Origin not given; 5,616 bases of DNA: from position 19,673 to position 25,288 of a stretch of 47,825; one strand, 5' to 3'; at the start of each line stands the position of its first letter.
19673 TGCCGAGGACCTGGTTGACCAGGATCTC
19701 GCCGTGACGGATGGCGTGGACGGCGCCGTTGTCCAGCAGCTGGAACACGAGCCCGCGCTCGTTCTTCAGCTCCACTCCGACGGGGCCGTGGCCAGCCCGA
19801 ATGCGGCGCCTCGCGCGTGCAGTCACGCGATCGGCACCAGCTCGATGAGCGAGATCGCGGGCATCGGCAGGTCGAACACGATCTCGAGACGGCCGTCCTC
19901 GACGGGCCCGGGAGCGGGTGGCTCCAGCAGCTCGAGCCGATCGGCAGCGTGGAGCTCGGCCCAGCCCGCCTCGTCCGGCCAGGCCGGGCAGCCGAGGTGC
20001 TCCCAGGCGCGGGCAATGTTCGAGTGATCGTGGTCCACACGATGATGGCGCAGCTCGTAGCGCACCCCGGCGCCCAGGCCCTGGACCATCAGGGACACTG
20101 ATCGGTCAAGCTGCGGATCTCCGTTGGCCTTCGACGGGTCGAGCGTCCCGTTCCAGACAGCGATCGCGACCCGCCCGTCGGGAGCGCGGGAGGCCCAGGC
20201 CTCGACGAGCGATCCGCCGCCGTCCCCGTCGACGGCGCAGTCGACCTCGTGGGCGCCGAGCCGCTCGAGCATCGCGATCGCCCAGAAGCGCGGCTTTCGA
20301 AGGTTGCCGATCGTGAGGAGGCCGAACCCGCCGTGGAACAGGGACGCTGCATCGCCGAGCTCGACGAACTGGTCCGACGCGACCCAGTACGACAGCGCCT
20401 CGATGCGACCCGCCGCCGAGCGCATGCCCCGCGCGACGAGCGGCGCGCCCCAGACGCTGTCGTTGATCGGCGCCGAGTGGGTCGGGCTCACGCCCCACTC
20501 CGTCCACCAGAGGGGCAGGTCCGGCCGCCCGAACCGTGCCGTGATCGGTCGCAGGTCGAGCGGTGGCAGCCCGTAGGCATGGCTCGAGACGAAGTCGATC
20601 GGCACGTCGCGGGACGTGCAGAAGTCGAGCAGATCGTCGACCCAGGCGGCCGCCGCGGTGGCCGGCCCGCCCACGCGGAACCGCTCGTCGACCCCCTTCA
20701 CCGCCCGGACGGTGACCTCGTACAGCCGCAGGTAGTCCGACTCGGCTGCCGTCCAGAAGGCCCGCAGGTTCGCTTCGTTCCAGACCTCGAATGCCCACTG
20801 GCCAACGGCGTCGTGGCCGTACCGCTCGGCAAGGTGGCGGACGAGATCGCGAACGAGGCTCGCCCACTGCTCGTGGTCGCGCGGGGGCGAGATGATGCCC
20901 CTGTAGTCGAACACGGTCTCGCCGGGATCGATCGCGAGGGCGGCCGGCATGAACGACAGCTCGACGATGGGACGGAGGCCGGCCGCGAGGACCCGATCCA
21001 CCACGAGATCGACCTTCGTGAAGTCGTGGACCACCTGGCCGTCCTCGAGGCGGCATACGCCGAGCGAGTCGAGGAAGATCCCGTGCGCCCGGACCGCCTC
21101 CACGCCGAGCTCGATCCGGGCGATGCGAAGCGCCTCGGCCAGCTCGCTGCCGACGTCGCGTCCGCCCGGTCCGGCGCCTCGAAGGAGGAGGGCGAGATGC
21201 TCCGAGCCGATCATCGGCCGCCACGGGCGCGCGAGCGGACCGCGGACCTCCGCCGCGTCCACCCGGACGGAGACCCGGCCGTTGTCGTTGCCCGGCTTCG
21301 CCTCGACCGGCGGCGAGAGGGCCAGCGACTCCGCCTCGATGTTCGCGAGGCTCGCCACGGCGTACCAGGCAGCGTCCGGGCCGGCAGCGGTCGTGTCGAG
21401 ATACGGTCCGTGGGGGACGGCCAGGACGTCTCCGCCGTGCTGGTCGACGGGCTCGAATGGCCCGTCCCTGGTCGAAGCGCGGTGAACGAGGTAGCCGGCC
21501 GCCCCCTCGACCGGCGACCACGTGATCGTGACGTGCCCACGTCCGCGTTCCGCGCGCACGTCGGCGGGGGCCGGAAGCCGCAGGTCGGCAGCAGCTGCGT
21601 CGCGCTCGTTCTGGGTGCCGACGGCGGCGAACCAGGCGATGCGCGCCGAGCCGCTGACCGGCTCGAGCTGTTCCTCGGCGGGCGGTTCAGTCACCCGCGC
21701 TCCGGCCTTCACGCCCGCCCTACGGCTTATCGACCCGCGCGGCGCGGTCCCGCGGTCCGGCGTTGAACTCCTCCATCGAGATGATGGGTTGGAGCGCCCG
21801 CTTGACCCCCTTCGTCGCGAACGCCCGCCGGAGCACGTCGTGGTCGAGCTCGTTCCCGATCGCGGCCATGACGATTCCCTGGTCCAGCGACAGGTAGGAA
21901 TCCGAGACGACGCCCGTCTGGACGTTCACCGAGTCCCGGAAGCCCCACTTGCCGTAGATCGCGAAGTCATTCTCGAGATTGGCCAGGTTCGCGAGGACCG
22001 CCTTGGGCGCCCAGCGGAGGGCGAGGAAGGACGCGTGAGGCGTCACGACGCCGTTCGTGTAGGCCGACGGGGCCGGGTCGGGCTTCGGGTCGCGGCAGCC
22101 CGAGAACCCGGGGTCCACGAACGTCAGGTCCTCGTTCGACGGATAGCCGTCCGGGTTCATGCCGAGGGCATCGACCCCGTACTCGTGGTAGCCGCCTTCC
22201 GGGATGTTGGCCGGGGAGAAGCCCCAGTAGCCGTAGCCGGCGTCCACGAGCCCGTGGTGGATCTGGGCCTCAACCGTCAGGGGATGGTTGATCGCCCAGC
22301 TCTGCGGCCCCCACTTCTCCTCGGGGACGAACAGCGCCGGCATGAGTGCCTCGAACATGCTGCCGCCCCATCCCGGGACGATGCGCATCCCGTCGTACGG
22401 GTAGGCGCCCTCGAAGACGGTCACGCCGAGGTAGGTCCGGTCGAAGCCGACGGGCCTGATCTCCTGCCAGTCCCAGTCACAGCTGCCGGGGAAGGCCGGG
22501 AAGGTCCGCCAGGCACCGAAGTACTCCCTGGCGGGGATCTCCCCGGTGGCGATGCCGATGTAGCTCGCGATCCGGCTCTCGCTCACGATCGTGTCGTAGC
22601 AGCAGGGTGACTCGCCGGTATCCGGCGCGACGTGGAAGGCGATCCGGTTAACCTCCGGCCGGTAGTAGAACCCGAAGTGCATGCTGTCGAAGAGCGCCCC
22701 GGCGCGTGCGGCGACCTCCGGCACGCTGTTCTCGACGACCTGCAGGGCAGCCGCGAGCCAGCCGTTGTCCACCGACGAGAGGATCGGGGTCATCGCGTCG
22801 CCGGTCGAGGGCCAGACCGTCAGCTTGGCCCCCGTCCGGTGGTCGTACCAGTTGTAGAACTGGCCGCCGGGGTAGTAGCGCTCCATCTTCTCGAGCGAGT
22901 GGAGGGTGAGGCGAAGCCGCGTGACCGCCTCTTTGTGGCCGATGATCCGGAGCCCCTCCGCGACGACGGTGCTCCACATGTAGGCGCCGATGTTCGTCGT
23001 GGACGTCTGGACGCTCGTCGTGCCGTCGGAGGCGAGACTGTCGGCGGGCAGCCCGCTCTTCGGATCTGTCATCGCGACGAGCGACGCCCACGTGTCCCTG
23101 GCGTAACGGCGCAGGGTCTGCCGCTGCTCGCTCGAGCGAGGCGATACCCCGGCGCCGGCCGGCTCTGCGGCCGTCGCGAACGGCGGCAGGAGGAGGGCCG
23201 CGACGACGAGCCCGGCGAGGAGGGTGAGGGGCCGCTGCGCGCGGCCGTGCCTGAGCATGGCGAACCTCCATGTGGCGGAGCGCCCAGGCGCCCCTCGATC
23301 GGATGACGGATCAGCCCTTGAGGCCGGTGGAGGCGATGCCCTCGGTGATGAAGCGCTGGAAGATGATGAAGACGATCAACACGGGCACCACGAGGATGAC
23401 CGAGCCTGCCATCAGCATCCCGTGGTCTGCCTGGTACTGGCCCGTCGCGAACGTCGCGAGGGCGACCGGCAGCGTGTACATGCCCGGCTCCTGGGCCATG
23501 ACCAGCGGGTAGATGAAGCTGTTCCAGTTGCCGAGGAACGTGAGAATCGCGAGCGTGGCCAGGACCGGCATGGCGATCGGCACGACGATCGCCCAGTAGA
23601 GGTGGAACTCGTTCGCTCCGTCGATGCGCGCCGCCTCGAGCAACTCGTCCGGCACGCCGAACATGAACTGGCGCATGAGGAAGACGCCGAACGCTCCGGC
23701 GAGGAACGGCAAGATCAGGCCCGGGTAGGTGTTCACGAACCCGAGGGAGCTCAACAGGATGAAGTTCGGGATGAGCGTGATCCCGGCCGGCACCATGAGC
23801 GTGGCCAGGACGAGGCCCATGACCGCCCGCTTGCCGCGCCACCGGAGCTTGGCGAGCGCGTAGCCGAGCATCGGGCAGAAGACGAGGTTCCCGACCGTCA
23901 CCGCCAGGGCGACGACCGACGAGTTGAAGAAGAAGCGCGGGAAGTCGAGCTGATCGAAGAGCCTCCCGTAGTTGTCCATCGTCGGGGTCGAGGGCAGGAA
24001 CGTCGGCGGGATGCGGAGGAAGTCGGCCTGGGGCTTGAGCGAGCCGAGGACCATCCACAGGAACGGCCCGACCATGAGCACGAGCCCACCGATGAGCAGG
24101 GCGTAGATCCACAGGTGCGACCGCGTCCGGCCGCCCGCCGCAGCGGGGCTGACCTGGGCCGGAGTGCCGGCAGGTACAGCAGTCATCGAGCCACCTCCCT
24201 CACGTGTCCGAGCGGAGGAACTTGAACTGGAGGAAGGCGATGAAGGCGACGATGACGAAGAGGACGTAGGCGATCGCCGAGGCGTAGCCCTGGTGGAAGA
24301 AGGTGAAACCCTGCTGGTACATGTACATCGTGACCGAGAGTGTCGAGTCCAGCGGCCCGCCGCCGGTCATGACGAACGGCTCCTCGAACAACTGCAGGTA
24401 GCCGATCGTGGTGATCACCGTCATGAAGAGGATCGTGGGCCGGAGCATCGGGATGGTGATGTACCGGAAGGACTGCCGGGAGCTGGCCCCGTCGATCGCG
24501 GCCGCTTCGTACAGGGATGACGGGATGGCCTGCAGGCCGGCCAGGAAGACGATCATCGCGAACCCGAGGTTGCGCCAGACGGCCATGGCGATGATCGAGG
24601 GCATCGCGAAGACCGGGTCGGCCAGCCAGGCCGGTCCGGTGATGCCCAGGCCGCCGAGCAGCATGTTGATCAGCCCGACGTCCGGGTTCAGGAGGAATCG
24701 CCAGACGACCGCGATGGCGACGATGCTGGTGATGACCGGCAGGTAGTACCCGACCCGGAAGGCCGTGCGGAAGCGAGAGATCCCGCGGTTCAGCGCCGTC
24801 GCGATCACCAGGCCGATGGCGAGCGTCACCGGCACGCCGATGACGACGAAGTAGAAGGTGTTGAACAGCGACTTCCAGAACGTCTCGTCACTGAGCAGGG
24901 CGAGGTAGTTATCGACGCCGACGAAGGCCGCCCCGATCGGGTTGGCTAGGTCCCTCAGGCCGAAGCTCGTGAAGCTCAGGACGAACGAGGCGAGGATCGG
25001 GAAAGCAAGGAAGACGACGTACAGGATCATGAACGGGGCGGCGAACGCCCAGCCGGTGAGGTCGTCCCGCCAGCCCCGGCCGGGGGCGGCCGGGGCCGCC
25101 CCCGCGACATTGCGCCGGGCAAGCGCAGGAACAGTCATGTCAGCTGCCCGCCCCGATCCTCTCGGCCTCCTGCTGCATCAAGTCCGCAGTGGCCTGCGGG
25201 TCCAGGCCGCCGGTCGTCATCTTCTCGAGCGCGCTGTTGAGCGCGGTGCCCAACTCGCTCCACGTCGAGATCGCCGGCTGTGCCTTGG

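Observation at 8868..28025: Oriented palindromic box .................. plus fixed-distance -10-like hexamer, 8 copies, all intergenic and confined to 8.8-28.0 kb: a local regulon signature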

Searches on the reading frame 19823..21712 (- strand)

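Call 7: search_protein_families(library=pfam, proteins=[window:19823-21712:-], max_evalue=0.01)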
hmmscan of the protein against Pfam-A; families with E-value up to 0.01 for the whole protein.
window:19823-21712:- (629 aa): 2 families
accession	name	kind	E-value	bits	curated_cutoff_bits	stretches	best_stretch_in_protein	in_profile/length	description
PF01229.23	Glyco_hydro_39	-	1.1e-86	292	26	2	148-380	2-226/472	Glycosyl hydrolases family 39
PF11790.14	Glyco_hydro_cc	-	0.0056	16.7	21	1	312-413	73-179/237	Glycosyl hydrolase catalytic core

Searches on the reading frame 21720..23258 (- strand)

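Call 7: search_protein_families(library=pfam, proteins=[window:21720-23258:-], max_evalue=0.01)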
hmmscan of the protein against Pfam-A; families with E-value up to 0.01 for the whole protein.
window:21720-23258:- (512 aa): 2 families
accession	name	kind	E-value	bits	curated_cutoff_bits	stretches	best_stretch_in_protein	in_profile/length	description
PF10091.15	Glycoamylase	-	7.9e-13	48.9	27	1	288-478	43-215/221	Putative glucoamylase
PF11329.14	DUF3131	-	1.4e-07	31.3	20.3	1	51-189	1-132/367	Protein of unknown function (DUF3131)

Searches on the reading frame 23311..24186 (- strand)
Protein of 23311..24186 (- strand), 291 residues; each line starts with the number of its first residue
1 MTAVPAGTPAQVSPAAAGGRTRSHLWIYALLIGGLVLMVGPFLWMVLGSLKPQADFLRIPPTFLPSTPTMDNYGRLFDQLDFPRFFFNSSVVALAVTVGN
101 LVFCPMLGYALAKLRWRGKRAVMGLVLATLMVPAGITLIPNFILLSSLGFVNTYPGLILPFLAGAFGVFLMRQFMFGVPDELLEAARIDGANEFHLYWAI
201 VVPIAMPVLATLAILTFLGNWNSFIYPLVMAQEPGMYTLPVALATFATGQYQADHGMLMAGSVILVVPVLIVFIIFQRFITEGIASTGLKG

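Call 7: search_protein_families(library=pfam, proteins=[window:23311-24186:-], max_evalue=0.01)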
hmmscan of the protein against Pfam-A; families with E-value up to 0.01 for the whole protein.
window:23311-24186:- (291 aa): 1 family
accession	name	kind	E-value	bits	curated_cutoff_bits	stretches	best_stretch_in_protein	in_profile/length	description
PF00528.27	BPD_transp_1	-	5.4e-20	72.3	26.4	1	106-280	3-178/184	Binding-protein-dependent transport system inner membrane component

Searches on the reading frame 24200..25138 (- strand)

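Call 7: search_protein_families(library=pfam, proteins=[window:24200-25138:-], max_evalue=0.01)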
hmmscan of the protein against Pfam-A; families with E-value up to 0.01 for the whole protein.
window:24200-25138:- (312 aa): 1 family
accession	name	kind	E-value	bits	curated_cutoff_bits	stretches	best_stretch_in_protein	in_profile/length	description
PF00528.27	BPD_transp_1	-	3e-12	47.1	26.4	1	107-301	3-170/184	Binding-protein-dependent transport system inner membrane component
